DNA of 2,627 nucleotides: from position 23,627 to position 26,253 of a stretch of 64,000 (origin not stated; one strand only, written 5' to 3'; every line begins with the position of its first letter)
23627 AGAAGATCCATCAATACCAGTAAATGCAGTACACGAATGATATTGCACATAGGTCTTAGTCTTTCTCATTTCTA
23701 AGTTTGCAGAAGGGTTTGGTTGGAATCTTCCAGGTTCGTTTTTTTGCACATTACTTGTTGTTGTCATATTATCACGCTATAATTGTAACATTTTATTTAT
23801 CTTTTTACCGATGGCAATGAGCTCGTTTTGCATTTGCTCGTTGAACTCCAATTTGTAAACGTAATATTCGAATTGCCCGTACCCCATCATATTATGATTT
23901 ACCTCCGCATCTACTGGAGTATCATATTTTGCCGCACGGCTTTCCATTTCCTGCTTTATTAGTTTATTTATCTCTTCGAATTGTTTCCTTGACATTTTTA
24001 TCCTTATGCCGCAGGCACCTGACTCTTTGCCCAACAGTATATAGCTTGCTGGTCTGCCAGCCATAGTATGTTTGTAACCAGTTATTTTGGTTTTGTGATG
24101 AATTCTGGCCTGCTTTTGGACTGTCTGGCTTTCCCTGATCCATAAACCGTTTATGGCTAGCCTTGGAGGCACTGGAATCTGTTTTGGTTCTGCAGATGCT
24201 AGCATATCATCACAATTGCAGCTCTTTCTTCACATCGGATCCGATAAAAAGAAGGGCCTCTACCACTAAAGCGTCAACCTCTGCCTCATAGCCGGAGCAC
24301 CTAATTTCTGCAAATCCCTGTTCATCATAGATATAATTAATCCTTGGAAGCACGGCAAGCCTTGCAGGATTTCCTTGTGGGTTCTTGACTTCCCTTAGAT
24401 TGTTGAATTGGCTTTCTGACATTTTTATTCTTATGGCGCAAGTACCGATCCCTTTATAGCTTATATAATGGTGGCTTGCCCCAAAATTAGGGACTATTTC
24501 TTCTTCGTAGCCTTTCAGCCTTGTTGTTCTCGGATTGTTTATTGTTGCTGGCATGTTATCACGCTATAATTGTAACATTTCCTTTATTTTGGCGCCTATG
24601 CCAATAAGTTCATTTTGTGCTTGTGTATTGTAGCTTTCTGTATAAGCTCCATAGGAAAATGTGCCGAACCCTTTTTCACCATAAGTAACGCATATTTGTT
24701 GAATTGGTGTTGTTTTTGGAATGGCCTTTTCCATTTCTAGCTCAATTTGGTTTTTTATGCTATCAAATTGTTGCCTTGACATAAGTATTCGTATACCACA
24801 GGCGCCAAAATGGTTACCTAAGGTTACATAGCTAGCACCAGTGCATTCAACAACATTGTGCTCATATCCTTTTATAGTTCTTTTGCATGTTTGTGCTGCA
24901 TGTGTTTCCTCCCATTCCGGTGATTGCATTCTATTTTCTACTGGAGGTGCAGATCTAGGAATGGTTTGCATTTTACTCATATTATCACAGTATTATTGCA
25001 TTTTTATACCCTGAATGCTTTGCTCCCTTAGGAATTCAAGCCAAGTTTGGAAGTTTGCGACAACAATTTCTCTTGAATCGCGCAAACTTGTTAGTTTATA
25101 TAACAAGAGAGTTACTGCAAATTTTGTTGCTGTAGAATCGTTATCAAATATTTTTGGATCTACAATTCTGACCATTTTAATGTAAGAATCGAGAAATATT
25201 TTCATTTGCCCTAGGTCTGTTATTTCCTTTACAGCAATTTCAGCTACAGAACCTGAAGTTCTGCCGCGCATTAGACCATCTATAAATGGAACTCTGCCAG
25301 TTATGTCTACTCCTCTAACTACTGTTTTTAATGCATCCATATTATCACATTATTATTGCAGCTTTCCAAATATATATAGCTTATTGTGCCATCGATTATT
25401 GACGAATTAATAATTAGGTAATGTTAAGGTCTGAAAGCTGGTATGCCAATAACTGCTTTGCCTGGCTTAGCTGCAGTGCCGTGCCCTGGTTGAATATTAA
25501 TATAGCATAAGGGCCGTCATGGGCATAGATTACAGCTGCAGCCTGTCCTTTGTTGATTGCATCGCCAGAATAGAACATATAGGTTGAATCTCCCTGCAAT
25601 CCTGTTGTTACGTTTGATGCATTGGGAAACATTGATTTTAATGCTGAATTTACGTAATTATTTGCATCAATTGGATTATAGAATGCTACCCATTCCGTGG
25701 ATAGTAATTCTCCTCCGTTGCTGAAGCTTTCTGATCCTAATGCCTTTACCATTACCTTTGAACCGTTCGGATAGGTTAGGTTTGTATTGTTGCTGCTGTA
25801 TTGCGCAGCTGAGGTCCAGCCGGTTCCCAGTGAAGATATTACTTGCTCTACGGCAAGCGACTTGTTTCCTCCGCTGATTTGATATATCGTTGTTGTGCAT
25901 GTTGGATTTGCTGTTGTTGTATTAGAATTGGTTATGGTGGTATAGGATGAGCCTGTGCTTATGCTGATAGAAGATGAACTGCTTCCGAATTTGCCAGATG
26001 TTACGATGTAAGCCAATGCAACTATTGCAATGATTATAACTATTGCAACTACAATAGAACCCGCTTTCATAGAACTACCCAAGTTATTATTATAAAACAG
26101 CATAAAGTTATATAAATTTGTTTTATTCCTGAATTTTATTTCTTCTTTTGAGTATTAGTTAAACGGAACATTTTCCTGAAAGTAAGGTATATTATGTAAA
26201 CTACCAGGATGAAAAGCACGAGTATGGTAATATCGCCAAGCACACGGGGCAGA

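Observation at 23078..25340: ORFan operon built around a tandemly amplified small-protein family (best candidate for an undescribed system)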

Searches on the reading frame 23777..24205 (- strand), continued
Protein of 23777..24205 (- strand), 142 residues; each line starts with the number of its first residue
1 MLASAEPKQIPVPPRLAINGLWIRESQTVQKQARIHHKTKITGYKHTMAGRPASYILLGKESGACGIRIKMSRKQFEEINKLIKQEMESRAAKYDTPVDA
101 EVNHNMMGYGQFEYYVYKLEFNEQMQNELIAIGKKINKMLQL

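Call 83: find_related_loci(query=A4, collection=viral_contigs, flank=8000)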
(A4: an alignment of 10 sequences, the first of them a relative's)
Query A4 (142 aa) in viral_contigs; peptide patterns used: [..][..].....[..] (x = any residue, [..] = any of these).
15 stretches matched a pattern, but none encodes a relative of the query by tblastn (E <= 1e-3).

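Call 90: find_encoding_contigs(protein=P0004, flank=10000, max_places=3)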
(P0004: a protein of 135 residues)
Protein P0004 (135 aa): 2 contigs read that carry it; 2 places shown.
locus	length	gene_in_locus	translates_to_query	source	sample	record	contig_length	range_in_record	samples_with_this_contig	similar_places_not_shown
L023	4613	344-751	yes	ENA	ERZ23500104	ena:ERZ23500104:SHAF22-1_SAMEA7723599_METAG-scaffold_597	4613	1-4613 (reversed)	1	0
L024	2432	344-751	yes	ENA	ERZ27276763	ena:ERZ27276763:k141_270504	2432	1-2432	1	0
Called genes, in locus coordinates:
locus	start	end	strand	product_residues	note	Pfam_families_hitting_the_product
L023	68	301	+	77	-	-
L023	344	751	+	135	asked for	-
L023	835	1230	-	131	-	-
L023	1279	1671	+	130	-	-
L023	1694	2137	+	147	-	-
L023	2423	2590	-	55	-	-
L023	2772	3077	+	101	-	-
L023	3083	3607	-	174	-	PF24034:DUF7343 (weak)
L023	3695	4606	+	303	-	-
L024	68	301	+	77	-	-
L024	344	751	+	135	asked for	-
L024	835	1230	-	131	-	-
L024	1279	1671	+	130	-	-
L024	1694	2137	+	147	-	-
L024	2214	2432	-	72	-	?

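Call 91: find_encoding_contigs(protein=P0007, flank=10000, max_places=2)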
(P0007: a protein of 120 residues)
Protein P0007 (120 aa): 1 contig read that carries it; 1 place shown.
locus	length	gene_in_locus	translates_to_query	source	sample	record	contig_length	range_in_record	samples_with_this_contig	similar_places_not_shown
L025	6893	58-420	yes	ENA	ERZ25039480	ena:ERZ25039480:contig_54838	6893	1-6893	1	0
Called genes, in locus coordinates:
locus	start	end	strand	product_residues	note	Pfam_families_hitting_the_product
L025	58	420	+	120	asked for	-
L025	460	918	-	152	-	-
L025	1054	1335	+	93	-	PF14333:DUF4389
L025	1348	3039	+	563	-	PF08439:Peptidase_M3_N, PF01432:Peptidase_M3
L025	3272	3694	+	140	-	-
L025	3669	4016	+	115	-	-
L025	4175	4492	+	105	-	-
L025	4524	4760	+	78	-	-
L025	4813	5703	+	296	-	PF01384:PHO4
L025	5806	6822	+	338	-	PF04187:Cofac_haem_bdg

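Call 104: find_encoding_contigs(protein=P0020, flank=8000, max_places=2)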
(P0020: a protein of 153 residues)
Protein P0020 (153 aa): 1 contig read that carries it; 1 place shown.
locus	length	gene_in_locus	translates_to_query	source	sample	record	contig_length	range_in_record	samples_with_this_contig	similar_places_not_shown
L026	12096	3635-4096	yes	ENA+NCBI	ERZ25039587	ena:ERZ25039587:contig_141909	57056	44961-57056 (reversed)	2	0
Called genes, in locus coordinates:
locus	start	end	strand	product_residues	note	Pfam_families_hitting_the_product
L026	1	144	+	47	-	?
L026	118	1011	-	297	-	PF04055:Radical_SAM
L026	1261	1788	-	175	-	PF09754:PAC2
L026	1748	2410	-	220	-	PF21948:LplA-B_cat, PF03099:BPL_LplA_LipB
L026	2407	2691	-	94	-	-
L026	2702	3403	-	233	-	PF01940:DUF92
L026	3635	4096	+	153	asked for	-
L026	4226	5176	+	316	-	PF00633:HHH (faint), PF11731:Cdd1 (faint), PF14520:HHH_5, PF00154:RecA_N, PF08423:Rad51, PF13481:AAA_25 (weak), PF06745:ATPase (weak)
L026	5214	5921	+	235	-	PF04545:Sigma70_r4 (faint), PF08281:Sigma70_r4_2 (faint), PF00196:GerE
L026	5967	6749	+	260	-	PF00590:TP_methylase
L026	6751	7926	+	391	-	PF02778:tRNA_int_endo_N (weak), PF01974:tRNA_int_endo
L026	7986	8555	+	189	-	PF13414:TPR_11 (faint)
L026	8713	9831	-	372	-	PF01966:HD, PF19276:HD_assoc_2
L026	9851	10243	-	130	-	PF07884:VKOR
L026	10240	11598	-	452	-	-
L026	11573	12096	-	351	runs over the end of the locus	PF04055:Radical_SAM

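Call 105: find_encoding_contigs(protein=P0027, flank=8000, max_places=2)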
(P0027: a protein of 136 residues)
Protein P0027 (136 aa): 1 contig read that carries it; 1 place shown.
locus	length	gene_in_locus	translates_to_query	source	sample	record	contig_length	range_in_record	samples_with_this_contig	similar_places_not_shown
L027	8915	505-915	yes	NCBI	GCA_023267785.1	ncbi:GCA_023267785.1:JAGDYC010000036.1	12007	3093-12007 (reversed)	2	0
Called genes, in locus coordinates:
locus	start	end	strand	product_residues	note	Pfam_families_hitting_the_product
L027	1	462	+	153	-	?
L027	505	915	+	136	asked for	-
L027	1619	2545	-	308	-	PF18689:PriX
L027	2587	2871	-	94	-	PF22277:EncFtn-like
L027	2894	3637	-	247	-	PF00705:PCNA_N, PF02747:PCNA_C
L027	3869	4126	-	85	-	PF01998:DUF131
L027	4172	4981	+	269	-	PF04414:tRNA_deacylase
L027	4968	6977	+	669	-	-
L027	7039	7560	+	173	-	PF01965:DJ-1_PfpI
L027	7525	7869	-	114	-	PF04032:Rpr2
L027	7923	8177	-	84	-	PF03477:ATP-cone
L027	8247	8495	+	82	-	-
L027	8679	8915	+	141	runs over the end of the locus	PF00814:TsaD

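Call 109: search_protein_families(library=pfam, alignment_id=A3, max_evalue=5)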
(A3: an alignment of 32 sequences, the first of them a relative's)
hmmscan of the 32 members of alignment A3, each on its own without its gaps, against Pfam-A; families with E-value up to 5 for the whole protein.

A. member 1, P0001 (142 aa): 2 families
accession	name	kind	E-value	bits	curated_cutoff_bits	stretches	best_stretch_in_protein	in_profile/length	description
PF24199.1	DUF7424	-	0.11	12.7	27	1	56-106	89-136/196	Domain of unknown function (DUF7424)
PF12079.13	DUF3558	-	0.15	12.4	34.1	1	31-79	102-145/173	Protein of unknown function (DUF3558)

B. families by the number of members that match (of 32 scanned): 21 families
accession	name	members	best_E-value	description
PF10469.15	AKAP7_NLS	1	0.016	AKAP7 2'5' RNA ligase-like domain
PF06480.20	FtsH_ext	1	0.018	FtsH Extracellular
PF05240.20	APOBEC_C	1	0.026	APOBEC-like C-terminal domain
PF00297.29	Ribosomal_L3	1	0.042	Ribosomal protein L3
PF25034.1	Spectrin_SYNE1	1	0.047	Nesprin-1, spectrin repeats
PF14438.12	SM-ATX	1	0.081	Ataxin 2 SM domain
PF18772.7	APOBEC2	1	0.087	APOBEC2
PF10256.14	Erf4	1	0.095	Golgin subfamily A member 7/ERF4 family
PF12539.13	Csm1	1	0.1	Chromosome segregation protein Csm1/Pcs1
PF24199.1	DUF7424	1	0.11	Domain of unknown function (DUF7424)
PF02321.23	OEP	1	0.11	Outer membrane efflux protein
PF23563.1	TRIP13_N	1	0.11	TRIP13 N-terminal domain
PF07970.17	COPIIcoated_ERV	1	0.12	Endoplasmic reticulum vesicle transporter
PF14869.12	DUF4488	1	0.14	Domain of unknown function (DUF4488)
PF12079.13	DUF3558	1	0.15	Protein of unknown function (DUF3558)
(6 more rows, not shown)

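Call 114: search_solved_structures(query=A5, max_evalue=10)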
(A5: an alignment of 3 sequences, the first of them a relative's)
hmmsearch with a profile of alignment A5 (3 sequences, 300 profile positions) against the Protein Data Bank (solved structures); distinct sequences matched with E-value up to 10: 0.

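Call 115: search_protein_families(library=ncbifam, proteins=[P0025, P0018, P0033], max_evalue=10)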
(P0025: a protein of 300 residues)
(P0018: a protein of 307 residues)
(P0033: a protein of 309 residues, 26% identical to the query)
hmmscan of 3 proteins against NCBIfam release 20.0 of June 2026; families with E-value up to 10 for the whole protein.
P0025 (300 aa): 4 families
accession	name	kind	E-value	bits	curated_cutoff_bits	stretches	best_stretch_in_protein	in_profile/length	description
NF010015.0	PRK13490.1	equivalog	0.0074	16.3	251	1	151-189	11-51/162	chemoreceptor glutamine deamidase CheD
NF041119.1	CheD_Thtga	equivalog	0.013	15.8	240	1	154-206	11-67/160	chemoreceptor glutamine deamidase/glutamate methylesterase CheD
NF012148.0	blaKHM-HMB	exception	0.08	12.4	450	1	156-183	36-63/238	KHM/HMB family subclass B1 metallo-beta-lactamase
NF010018.0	PRK13495.1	equivalog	0.13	12.4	243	1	158-206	16-67/159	chemoreceptor glutamine deamidase CheD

P0018 (307 aa): 2 families
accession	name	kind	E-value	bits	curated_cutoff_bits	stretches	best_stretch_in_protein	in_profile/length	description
TIGR04498.1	AbiV_defense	subfamily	0.0059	16.9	27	1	212-268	79-132/143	AbiV family abortive infection protein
NF053624.1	PtglEndpepMepK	equivalog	0.11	12.4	185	1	35-92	57-113/176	peptidoglycan L,D-endopeptidase MepK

P0033 (309 aa): 3 families
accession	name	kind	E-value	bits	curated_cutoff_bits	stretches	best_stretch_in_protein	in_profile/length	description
NF010015.0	PRK13490.1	equivalog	0.0045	17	251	1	160-227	11-80/162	chemoreceptor glutamine deamidase CheD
NF041119.1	CheD_Thtga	equivalog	0.015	15.7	240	1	165-213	13-65/160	chemoreceptor glutamine deamidase/glutamate methylesterase CheD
NF010018.0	PRK13495.1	equivalog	0.11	12.7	243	1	170-214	19-66/159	chemoreceptor glutamine deamidase CheD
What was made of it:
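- Closest known: CheD / NTAN1 / CNF1. Same: It matches CheD HMMs over the active-site region (E~5e-3, call 115).
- CheD HMMs hit residues 151-227 at E=0.0045-0.015 (call 115).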

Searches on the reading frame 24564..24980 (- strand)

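Call 3: search_protein_families(library=pfam, proteins=[window:24564-24980:-], max_evalue=1)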
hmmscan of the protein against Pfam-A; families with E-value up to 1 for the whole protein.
window:24564-24980:- (138 aa): 0 families

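Call 4: search_protein_families(library=phrogs, proteins=[window:24564-24980:-], max_evalue=1)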
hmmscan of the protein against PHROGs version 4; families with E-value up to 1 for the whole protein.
window:24564-24980:- (138 aa): 2 families
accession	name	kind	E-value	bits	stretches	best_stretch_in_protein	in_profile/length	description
phrog_12511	-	unknown function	0.18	12.9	1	24-70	34-82/109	-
phrog_20263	-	unknown function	0.41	12.4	1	95-118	8-31/65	-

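Call 17: search_protein_families(library=ncbifam, proteins=[window:24564-24980:-], max_evalue=1)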
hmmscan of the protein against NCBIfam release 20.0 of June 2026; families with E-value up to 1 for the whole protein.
window:24564-24980:- (138 aa): 0 families

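Call 18: search_protein_families(library=padloc, proteins=[window:24564-24980:-], max_evalue=1)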
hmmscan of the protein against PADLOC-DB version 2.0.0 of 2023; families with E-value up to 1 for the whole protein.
window:24564-24980:- (138 aa): 0 families

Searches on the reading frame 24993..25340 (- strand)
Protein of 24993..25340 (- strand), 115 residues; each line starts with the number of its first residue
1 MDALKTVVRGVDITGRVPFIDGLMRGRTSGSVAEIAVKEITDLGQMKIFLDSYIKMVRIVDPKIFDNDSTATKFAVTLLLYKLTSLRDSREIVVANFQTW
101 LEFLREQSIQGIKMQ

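Call 3: search_protein_families(library=pfam, proteins=[window:24993-25340:-], max_evalue=1)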
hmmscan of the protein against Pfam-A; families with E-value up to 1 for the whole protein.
window:24993-25340:- (115 aa): 0 families

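Call 4: search_protein_families(library=phrogs, proteins=[window:24993-25340:-], max_evalue=1)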
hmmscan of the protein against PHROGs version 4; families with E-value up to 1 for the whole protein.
window:24993-25340:- (115 aa): 2 families
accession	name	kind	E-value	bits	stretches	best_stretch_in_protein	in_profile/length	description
phrog_24849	-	unknown function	0.16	13.2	1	48-104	43-94/117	-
phrog_11911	-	unknown function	0.16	12.9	1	31-101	71-141/158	-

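Call 17: search_protein_families(library=ncbifam, proteins=[window:24993-25340:-], max_evalue=1)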
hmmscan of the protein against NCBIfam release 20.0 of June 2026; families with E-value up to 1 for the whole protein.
window:24993-25340:- (115 aa): 0 families

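Call 18: search_protein_families(library=padloc, proteins=[window:24993-25340:-], max_evalue=1)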
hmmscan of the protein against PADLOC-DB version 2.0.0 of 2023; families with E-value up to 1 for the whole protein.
window:24993-25340:- (115 aa): 0 families

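Call 88: search_solved_structures(query=window:24993-25340:-, max_evalue=10)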
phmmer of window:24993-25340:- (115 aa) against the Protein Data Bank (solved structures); distinct sequences matched with E-value up to 10: 0.
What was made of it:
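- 24993..25340 (-): g1: 115-aa soluble orphan protein (pI 9.0), first gene of the operon. No PDB sequence hit (call 88).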

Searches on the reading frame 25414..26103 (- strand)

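Call 3: search_protein_families(library=pfam, proteins=[window:25414-26103:-], max_evalue=1)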
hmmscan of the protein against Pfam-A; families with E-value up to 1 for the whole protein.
window:25414-26103:- (229 aa): 2 families
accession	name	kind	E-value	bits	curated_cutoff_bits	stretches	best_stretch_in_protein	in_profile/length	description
PF03146.21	NtA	-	0.16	12.3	25.1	1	109-156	61-108/115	Agrin NtA domain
PF21827.1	New_glue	-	0.17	12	31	1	12-72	1-60/94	New glue protein family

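Call 4: search_protein_families(library=phrogs, proteins=[window:25414-26103:-], max_evalue=1)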
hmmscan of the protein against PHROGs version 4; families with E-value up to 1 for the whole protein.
window:25414-26103:- (229 aa): 2 families
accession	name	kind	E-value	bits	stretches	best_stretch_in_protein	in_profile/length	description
phrog_10002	-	unknown function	0.1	13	1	16-61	187-231/328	-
phrog_7023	-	lysis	0.26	12.7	0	94-148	39-93/106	holin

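Call 17: search_protein_families(library=ncbifam, proteins=[window:25414-26103:-], max_evalue=1)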
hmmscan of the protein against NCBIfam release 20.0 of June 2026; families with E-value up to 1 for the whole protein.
window:25414-26103:- (229 aa): 3 families
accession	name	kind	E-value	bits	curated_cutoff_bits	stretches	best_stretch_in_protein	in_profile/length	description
TIGR03931.1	T7SS_Rv3446c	hypoth_equivalog_domain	0.00045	20.6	47.6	1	19-122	5-101/194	type VII secretion-associated protein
NF047694.1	TnucaseNucIStaph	equivalog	0.053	13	250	1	13-47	3-37/175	thermonuclease NucI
NF042931.1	SAG1386_EF1546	equivalog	0.092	12.8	80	1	8-86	25-87/158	SAG1386/EF1546 family surface-associated protein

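Call 18: search_protein_families(library=padloc, proteins=[window:25414-26103:-], max_evalue=1)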
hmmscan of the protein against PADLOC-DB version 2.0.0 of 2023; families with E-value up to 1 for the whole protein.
window:25414-26103:- (229 aa): 0 families
